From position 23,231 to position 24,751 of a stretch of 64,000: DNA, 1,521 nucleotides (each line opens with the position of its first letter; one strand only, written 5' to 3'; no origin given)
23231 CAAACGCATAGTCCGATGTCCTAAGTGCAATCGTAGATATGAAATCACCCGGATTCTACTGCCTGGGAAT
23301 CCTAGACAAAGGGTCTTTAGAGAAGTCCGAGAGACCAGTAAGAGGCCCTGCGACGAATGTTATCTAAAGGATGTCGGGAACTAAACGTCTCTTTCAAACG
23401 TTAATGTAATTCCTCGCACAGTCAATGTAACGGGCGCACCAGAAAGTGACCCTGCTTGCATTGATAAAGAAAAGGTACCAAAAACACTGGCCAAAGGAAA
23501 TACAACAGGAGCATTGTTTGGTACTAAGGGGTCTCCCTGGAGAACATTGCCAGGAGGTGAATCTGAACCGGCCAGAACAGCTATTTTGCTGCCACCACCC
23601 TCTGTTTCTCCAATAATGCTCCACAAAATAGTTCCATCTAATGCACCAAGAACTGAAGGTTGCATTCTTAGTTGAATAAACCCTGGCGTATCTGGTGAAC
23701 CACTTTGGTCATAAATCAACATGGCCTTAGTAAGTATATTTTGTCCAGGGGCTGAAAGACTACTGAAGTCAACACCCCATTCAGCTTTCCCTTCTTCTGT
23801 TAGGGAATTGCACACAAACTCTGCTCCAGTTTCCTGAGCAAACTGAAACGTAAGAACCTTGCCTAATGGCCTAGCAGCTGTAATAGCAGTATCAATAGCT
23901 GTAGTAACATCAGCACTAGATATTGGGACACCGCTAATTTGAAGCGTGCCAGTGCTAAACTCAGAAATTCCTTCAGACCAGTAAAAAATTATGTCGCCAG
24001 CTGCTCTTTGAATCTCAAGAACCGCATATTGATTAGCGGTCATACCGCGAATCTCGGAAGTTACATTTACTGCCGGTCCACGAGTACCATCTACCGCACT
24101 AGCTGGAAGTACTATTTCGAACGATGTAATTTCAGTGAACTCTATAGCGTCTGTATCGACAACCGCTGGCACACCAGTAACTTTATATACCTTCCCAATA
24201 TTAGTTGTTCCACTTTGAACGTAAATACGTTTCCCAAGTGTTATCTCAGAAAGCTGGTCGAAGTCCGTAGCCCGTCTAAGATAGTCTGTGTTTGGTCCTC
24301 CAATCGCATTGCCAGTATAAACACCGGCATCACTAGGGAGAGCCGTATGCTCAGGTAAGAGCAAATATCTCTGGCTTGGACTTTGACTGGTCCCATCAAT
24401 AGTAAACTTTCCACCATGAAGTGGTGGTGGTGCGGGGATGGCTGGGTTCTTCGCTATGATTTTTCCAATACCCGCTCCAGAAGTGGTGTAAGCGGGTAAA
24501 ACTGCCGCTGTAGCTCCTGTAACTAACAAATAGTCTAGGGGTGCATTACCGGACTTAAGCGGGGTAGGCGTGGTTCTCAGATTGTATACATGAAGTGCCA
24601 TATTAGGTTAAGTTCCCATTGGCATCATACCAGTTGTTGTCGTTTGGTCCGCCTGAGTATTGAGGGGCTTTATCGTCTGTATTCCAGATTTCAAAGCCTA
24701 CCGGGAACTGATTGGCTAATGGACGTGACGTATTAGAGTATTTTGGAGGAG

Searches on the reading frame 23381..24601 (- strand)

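Call 10: search_protein_families(library=phrogs, proteins=[window:23381-24601:-], max_evalue=0.001)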
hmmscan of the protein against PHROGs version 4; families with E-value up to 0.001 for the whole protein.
window:23381-24601:- (406 aa): 2 families
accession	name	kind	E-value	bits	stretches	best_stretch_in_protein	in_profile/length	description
phrog_30390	-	unknown function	5.4e-10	39.3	1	63-174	544-653/766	-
phrog_2647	-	head and packaging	3.3e-06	27.4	1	64-160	135-225/336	head decoration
